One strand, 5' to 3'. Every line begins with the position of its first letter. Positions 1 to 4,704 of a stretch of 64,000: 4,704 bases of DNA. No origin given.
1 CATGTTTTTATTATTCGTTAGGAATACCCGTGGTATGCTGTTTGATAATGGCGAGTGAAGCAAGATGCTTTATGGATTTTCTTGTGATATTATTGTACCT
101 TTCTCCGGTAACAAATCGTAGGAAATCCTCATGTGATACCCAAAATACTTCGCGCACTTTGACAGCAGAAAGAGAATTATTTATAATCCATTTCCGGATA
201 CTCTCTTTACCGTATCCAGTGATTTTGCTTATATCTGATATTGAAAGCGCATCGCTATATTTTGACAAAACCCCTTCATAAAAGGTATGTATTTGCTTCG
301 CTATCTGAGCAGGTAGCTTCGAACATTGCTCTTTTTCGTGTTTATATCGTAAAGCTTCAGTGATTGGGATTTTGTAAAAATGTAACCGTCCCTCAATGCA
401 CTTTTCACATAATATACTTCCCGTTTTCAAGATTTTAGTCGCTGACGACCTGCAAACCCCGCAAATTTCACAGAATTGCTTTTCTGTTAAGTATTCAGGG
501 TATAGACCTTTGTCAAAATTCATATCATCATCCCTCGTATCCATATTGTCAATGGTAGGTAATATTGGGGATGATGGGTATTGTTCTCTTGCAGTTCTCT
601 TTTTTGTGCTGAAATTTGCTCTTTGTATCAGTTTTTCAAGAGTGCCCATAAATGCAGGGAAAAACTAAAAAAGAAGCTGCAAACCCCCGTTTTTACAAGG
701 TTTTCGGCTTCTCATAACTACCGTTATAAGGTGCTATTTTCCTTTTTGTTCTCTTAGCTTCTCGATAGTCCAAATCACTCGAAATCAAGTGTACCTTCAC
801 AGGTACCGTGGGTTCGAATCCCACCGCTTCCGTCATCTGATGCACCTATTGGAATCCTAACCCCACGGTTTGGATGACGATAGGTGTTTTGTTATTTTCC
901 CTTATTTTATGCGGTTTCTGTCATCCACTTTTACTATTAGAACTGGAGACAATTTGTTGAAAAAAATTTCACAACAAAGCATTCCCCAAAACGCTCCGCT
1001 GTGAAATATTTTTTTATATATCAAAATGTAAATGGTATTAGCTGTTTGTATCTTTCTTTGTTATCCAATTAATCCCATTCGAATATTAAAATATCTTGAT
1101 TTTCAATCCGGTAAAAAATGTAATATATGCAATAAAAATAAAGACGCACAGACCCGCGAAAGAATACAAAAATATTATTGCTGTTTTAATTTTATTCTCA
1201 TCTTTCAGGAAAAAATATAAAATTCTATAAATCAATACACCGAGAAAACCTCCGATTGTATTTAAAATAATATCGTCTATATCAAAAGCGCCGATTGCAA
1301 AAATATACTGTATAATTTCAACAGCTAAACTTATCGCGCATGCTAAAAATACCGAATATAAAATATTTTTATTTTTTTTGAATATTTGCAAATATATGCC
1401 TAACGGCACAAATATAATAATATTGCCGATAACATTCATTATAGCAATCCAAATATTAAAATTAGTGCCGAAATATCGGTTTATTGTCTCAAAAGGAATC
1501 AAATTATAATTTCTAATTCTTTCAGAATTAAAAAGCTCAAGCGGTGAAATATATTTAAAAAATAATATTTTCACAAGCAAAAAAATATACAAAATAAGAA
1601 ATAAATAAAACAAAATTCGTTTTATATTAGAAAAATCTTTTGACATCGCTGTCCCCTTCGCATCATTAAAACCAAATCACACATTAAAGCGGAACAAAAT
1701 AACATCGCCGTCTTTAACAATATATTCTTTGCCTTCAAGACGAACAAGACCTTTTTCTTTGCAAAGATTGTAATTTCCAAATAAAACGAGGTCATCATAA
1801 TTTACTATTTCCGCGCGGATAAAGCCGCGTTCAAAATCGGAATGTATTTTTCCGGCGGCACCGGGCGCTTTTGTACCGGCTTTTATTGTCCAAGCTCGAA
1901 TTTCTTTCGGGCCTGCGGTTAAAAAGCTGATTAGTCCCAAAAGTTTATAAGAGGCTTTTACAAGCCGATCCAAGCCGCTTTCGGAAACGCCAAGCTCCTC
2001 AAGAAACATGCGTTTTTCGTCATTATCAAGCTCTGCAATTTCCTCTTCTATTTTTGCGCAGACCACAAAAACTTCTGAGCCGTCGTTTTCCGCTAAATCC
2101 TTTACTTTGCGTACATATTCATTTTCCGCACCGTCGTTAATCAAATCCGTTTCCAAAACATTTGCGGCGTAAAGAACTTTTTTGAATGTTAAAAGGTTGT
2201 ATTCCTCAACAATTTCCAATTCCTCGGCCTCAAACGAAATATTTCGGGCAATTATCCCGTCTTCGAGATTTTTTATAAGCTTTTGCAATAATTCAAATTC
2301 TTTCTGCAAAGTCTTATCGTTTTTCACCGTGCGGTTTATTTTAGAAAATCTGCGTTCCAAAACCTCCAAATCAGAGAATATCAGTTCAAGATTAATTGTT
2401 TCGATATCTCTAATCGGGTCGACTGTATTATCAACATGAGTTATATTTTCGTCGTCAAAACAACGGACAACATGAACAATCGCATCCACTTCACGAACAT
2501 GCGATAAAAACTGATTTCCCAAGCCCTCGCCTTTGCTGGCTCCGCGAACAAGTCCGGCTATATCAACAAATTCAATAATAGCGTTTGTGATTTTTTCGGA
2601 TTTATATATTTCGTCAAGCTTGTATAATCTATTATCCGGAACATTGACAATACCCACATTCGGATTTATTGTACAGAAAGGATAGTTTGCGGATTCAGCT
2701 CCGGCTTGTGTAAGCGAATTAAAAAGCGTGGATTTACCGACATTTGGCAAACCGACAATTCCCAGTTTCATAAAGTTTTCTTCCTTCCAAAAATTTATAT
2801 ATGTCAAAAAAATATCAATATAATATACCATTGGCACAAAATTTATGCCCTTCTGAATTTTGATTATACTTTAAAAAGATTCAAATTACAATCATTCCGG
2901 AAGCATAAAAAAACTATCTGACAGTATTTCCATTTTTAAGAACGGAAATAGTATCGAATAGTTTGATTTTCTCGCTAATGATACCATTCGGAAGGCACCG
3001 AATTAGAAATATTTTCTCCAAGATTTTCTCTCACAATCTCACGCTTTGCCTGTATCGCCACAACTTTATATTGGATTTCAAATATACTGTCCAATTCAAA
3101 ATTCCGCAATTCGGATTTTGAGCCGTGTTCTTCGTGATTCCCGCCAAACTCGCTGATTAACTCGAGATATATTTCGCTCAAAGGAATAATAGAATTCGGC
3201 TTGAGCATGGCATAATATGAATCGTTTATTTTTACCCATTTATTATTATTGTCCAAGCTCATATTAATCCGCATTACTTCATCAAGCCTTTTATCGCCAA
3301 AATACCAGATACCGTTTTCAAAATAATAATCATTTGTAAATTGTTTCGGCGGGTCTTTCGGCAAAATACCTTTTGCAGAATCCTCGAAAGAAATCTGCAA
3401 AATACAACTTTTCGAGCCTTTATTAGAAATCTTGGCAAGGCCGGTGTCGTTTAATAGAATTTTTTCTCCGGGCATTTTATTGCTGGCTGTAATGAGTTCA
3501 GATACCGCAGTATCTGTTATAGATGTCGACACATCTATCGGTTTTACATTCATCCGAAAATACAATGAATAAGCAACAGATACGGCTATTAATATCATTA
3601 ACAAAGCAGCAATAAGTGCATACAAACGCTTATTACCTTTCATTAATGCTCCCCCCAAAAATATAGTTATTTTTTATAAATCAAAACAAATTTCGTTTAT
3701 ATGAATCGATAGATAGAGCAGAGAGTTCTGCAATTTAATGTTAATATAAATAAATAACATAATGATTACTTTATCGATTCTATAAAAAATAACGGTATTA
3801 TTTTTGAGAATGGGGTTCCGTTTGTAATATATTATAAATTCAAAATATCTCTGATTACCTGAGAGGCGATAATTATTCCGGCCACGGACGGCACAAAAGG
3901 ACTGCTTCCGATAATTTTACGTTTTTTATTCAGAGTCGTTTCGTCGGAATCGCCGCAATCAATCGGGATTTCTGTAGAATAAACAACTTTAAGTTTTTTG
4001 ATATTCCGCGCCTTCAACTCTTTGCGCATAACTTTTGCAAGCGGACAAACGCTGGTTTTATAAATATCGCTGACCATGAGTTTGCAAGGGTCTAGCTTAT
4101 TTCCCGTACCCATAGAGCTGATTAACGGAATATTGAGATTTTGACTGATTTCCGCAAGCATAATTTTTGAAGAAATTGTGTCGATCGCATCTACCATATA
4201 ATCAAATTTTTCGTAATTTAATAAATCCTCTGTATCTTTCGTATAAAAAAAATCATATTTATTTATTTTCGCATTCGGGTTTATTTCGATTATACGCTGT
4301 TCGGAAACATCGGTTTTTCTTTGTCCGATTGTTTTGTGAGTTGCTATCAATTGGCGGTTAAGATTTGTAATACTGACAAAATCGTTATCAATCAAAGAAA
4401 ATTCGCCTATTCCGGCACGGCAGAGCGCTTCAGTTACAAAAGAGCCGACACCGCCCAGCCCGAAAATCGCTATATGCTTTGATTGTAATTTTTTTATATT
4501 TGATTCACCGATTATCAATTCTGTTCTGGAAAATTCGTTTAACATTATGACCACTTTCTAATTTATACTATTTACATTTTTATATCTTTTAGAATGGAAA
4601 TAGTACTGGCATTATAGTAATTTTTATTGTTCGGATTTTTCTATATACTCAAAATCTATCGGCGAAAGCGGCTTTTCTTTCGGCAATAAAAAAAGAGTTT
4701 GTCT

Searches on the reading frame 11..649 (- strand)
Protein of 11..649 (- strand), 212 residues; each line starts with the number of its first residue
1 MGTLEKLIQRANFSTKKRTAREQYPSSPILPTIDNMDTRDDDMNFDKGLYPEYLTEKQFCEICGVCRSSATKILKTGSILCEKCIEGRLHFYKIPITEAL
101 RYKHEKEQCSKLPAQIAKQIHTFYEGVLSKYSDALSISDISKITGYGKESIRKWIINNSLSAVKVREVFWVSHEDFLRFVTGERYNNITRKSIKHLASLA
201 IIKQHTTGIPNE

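Call 14: search_protein_families(library=pfam, proteins=[window:11-649:-])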
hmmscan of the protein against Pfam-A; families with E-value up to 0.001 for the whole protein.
window:11-649:- (212 aa): 1 family
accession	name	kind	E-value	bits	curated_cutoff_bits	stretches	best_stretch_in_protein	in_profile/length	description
PF12728.13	HTH_17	-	3.2e-06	27.8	27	0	135-181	2-48/51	Helix-turn-helix domain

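Call 86: find_encoding_contigs(protein=window:14-649:-, flank=10000, max_places=5)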
Protein window:14-649:- (212 aa): no gene with exactly this product is on record in the collection.

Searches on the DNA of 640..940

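Call 82: search_rna_families(source=window, start=640, end=940, threshold=evalue, max_evalue=0.1)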
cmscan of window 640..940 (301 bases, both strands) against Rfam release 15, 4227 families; matches with E-value up to 0.1: 2.
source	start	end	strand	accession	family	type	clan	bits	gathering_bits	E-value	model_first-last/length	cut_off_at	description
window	781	832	-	RF04351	Plastid-psbl-rps4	Cis-reg;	-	35.4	68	4.8e-06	1-53/53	no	Plastid-psbl-rps4 3UTR RNA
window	807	824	+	RF00023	tmRNA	Gene;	CL00001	12.6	47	0.0028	346-363/374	no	transfer-messenger RNA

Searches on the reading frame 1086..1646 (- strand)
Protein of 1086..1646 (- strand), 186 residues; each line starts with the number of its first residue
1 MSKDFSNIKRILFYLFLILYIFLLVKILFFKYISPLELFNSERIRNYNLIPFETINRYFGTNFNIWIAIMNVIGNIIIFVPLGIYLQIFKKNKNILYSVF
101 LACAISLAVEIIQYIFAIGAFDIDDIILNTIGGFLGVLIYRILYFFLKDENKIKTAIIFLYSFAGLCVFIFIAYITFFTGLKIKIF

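Call 14: search_protein_families(library=pfam, proteins=[window:1086-1646:-])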
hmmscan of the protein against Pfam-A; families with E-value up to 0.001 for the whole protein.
window:1086-1646:- (186 aa): 1 family
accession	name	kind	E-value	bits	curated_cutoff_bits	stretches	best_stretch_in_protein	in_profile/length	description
PF04892.17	VanZ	-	9.3e-29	101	30.1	1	18-143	2-125/126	VanZ like family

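Call 87: find_encoding_contigs(protein=window:1089-1646:-, flank=10000, max_places=5)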
Protein window:1089-1646:- (186 aa): no gene with exactly this product is on record in the collection.

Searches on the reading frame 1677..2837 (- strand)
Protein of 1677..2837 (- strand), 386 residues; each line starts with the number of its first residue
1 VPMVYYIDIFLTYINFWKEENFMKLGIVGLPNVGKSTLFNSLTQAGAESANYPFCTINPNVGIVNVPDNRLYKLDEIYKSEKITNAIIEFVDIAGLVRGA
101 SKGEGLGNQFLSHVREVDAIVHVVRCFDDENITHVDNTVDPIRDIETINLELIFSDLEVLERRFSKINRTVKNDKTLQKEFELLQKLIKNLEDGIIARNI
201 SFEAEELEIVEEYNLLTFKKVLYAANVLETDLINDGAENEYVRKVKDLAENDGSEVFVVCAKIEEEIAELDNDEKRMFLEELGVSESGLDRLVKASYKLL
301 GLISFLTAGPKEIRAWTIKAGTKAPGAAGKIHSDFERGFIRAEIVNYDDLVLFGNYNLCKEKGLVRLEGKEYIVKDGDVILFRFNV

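Call 42: search_protein_families(library=pfam, max_evalue=0.00001, proteins=[window:1677-2837:-])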
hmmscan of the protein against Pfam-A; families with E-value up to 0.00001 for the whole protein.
window:1677-2837:- (386 aa): 3 families
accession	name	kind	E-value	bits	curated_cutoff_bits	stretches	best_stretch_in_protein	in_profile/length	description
PF06071.19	YchF-GTPase_C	-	8.1e-38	128.9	27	1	302-385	1-84/84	Protein of unknown function (DUF933)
PF01926.29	MMR_HSR1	-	5.5e-24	84.9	21.9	1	25-142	2-99/113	50S ribosome-binding GTPase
PF02421.24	FeoB_N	-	6.1e-08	32.8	27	1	25-70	3-48/156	Ferrous iron transport protein B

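Call 89: find_encoding_contigs(protein=window:1680-2771:-, flank=10000, max_places=5)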
Protein window:1680-2771:- (364 aa): no gene with exactly this product is on record in the collection.

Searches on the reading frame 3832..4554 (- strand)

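Call 42: search_protein_families(library=pfam, max_evalue=0.00001, proteins=[window:3832-4554:-])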
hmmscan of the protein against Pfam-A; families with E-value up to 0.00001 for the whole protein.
window:3832-4554:- (240 aa): 1 family
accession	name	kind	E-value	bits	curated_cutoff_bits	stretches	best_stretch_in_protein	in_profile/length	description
PF00899.27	ThiF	-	7.4e-39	133.8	28.1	1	13-235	6-200/238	ThiF family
